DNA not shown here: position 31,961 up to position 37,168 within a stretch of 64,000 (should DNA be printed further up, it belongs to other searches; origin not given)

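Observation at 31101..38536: Giant 1635-aa polytopic membrane protein translationally coupled to a PrsW intramembrane protease, divergent from an intramembrane-sensing two-component system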

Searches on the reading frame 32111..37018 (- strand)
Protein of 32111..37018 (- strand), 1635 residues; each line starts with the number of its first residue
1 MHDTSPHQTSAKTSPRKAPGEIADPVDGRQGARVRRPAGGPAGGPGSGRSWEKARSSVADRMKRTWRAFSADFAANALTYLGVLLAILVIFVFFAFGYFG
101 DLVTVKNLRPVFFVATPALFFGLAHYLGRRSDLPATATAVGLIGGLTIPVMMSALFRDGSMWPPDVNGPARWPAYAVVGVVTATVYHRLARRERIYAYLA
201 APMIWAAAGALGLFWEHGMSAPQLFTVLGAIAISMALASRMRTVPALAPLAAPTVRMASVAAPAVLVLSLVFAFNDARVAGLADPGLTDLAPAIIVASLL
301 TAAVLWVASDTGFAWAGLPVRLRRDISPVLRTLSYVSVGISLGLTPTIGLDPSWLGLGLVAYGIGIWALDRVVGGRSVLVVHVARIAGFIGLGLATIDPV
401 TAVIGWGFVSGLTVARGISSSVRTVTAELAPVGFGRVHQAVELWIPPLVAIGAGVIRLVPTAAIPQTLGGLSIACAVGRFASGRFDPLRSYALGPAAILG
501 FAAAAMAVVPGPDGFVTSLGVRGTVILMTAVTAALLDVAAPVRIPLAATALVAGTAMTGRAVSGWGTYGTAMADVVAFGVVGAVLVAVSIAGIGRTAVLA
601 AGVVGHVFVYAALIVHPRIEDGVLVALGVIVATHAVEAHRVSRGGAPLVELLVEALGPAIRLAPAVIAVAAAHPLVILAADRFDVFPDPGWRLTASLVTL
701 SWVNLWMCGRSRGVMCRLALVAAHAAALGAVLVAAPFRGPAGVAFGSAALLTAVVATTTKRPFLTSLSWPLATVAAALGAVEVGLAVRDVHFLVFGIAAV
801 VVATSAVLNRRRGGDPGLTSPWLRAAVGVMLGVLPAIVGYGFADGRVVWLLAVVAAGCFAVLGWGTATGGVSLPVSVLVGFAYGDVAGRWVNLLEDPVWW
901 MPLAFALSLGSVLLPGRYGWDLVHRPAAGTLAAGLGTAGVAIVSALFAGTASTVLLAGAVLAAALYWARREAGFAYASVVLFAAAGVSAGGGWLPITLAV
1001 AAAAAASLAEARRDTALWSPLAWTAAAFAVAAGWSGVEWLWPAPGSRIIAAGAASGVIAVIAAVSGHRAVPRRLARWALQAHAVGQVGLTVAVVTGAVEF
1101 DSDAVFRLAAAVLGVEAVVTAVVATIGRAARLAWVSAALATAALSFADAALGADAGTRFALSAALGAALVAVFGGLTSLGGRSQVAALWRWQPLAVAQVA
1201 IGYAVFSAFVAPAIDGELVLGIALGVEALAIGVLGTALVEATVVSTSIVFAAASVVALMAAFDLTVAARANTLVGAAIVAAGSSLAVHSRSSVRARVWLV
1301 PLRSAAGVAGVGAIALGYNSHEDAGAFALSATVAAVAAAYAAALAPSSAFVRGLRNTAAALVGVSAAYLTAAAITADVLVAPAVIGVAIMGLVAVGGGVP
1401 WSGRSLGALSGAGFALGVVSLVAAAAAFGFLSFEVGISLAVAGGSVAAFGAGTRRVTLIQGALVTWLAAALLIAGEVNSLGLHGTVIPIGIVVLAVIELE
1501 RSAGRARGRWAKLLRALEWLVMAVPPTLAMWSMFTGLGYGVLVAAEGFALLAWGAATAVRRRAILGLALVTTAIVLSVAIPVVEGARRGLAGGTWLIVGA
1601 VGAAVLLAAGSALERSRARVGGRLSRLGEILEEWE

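Call 6: search_protein_families(library=pfam, proteins=[window:32111-37018:-], max_evalue=0.01)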
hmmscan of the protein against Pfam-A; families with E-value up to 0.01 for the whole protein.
window:32111-37018:- (1635 aa): 0 families

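Call 7: search_protein_families(library=ncbifam, proteins=[window:32111-37018:-], max_evalue=0.01)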
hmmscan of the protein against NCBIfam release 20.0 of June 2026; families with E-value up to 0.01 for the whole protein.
window:32111-37018:- (1635 aa): 0 families

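Call 8: find_homologous_proteins(query=window:32111-37018:-, max_evalue=0.001)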
Query window:32111-37018:- (1635 aa): 39 proteins with E <= 0.001 among 8000 candidates.
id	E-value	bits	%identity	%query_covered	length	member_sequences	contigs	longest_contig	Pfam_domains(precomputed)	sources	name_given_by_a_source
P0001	0.0e+0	3320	100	100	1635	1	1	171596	-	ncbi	-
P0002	1.5e-231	790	36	74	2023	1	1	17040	-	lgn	-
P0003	2.9e-214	733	40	66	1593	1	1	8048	-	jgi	jgi:hypothetical protein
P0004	1.6e-194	667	37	66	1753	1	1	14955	-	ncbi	-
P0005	2.1e-187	644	34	96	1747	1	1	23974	-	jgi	jgi:hypothetical protein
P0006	1.7e-172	594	34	98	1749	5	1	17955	-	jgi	-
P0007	2.0e-170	587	35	63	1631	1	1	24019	-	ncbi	-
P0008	1.1e-167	578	33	62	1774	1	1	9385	-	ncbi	-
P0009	5.7e-167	576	34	98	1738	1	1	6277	-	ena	-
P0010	7.1e-166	572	33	77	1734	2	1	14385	-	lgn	-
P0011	2.3e-165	571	36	64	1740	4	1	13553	-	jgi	jgi:hypothetical protein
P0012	7.9e-163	562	37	66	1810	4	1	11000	-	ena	-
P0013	5.4e-161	556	33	100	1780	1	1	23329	-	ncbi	-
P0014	9.9e-155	535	38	41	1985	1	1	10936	-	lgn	-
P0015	2.6e-154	534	33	100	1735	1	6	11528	-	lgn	-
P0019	1.7e-148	515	32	79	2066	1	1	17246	-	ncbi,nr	ncbi:MAG: hypothetical protein M3132_06285 [Actinomycetia bacterium]|nr:hypothetical protein [Actino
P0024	2.8e-135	471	35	57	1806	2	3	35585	-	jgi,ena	-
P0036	1.3e-11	61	36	11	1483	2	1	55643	-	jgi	jgi:hypothetical protein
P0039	7.2e-4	35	30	11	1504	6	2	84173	-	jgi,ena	-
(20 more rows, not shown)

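Call 10: find_encoding_contigs(protein=P0001, flank=10000, max_places=3)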
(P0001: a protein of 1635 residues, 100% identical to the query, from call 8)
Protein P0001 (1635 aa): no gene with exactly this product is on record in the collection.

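Call 11: find_encoding_contigs(protein=P0005, flank=8000, max_places=2)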
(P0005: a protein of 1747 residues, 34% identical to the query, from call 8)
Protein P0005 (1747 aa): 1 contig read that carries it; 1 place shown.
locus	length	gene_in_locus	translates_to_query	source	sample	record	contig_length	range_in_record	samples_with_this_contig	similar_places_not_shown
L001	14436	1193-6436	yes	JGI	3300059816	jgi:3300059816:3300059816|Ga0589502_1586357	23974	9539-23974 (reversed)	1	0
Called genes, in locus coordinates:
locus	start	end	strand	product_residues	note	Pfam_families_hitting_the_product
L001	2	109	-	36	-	?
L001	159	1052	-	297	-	-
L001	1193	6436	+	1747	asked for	-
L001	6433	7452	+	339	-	PF13367:PrsW-protease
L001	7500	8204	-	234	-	PF01551:Peptidase_M23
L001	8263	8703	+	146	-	PF08818:DUF1801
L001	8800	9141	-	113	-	-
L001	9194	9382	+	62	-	-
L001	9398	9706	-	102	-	-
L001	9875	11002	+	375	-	-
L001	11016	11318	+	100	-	PF04972:BON (weak)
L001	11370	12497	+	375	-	PF00691:OmpA, PF02608:Bmp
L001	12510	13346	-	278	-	PF12706:Lactamase_B_2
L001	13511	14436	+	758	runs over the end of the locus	PF01636:APH, PF00202:Aminotran_3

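Call 12: find_encoding_contigs(protein=P0013, flank=8000, max_places=2)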
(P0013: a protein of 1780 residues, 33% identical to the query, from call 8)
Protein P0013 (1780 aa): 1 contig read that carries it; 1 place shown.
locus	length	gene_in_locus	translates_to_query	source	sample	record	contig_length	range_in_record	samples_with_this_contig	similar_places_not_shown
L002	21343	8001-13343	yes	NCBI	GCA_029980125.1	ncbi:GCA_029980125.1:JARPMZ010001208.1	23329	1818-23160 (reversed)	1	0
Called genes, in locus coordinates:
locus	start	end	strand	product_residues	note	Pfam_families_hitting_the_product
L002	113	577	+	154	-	-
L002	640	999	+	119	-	-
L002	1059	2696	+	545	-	PF00999:Na_H_Exchanger, PF02254:TrkA_N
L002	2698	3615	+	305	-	PF00583:Acetyltransf_1, PF13508:Acetyltransf_7 (weak)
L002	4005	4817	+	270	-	PF06314:ADC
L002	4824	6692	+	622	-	PF00512:HisKA, PF02518:HATPase_c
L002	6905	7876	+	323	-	PF05235:CHAD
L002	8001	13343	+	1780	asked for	-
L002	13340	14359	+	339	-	PF13367:PrsW-protease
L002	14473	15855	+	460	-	PF14333:DUF4389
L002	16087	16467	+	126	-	PF03551:PadR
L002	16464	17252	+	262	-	-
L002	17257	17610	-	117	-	-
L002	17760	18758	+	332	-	PF02733:Dak1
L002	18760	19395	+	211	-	PF02734:Dak2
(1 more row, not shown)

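Call 14: find_encoding_contigs(protein=P0036, flank=8000, max_places=2)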
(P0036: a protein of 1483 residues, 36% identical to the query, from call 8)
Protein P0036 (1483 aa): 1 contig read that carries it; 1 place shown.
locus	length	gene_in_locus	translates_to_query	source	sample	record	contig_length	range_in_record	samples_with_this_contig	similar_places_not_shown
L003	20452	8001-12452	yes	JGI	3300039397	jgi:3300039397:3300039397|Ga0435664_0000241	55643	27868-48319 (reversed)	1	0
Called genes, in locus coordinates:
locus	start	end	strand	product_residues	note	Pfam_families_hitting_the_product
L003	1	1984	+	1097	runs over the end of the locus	PF00211:Guanylate_cyc, PF13191:AAA_16, PF13401:AAA_22 (faint), PF13424:TPR_12 (faint)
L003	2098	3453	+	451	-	PF00041:fn3 (weak), PF16656:Pur_ac_phosph_N (faint), PF00041:fn3 (weak)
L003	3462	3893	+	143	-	PF00472:RF-1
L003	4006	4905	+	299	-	-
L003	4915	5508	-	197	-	PF00072:Response_reg, PF00196:GerE, PF08281:Sigma70_r4_2 (weak), PF13936:HTH_38 (faint)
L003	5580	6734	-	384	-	PF02518:HATPase_c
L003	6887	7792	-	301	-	-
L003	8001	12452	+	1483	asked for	-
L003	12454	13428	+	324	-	PF13367:PrsW-protease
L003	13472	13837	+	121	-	PF08818:DUF1801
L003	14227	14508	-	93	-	-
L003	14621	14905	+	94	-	-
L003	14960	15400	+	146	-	PF04519:Bactofilin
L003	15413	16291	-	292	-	PF21686:LigD_Prim-Pol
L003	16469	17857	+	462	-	PF07690:MFS_1, PF00083:Sugar_tr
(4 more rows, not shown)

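Call 15: find_encoding_contigs(protein=P0039, flank=8000, max_places=2)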
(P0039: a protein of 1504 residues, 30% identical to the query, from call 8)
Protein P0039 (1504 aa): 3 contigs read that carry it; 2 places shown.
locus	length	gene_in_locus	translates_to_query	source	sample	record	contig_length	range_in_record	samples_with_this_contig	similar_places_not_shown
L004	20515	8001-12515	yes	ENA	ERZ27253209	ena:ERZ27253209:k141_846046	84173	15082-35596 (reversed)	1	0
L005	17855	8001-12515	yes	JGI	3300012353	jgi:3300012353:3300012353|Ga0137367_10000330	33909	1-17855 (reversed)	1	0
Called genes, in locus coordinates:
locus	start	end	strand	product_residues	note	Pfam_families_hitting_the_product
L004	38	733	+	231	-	PF00190:Cupin_1 (weak), PF07883:Cupin_2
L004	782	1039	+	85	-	PF09851:SHOCT (weak)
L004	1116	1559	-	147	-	PF00903:Glyoxalase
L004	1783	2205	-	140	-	PF00903:Glyoxalase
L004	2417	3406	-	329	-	PF00753:Lactamase_B (weak), PF13483:Lactamase_B_3, PF12706:Lactamase_B_2 (weak)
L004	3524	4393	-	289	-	PF00892:EamA (weak)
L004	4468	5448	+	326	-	PF00126:HTH_1, PF03466:LysR_substrate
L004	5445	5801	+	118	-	PF10604:Polyketide_cyc2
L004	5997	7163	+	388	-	PF02518:HATPase_c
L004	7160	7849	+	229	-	PF00072:Response_reg, PF00196:GerE, PF04545:Sigma70_r4 (weak), PF08281:Sigma70_r4_2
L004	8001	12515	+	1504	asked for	-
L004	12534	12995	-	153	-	PF01243:PNPOx_N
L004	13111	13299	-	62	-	-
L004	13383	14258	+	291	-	PF04542:Sigma70_r2, PF12680:SnoaL_2 (faint), PF08281:Sigma70_r4_2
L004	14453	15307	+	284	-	PF04672:Methyltransf_19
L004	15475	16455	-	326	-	PF05050:Methyltransf_21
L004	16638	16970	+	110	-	-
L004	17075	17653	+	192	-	PF07690:MFS_1 (weak)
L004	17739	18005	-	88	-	-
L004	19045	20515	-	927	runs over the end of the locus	PF00931:NB-ARC (weak), PF25872:HTH_77, PF13424:TPR_12 (faint), PF07719:TPR_2 (faint), PF00196:GerE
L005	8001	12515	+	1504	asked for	-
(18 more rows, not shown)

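Call 16: find_encoding_contigs(protein=P0024, flank=8000, max_places=2)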
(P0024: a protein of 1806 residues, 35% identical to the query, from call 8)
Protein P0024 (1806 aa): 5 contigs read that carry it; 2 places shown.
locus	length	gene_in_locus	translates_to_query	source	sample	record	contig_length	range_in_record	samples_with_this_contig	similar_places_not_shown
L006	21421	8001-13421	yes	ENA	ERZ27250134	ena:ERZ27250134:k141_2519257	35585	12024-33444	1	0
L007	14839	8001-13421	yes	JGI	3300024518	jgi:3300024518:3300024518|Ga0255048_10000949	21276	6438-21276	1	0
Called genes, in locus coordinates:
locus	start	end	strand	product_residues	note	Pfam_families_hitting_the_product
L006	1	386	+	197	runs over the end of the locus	PF01558:POR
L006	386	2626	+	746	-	PF00037:Fer4 (faint), PF14691:Fer4_20, PF01262:AlaDh_PNT_C (faint), PF00890:FAD_binding_2 (weak), PF07992:Pyr_redox_2, PF13450:NAD_binding_8 (weak), PF12838:Fer4_7, PF13187:Fer4_9 (weak), +6 more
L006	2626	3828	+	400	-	PF13187:Fer4_9 (weak), PF13534:Fer4_17 (weak), PF02754:CCG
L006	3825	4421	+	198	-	PF13450:NAD_binding_8 (faint), PF01134:GIDA (faint), PF07992:Pyr_redox_2 (weak), PF00070:Pyr_redox (weak), PF00890:FAD_binding_2 (weak), PF12831:FAD_oxidored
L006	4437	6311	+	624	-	PF12797:Fer4_2 (faint), PF12837:Fer4_6 (faint), PF13237:Fer4_10 (faint), PF13187:Fer4_9 (faint), PF14697:Fer4_21 (weak), PF12838:Fer4_7, PF00037:Fer4 (weak), PF02662:FlpD, +1 more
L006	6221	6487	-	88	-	-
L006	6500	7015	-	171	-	PF04073:tRNA_edit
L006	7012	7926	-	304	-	-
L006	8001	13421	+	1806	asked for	-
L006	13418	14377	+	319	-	PF13367:PrsW-protease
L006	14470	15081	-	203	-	-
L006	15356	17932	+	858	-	PF13191:AAA_16, PF13401:AAA_22 (faint), PF25199:nSTAND_NTPase5 (weak), PF00196:GerE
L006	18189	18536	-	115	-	-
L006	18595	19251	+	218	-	-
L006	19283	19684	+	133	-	PF07784:DUF1622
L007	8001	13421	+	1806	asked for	-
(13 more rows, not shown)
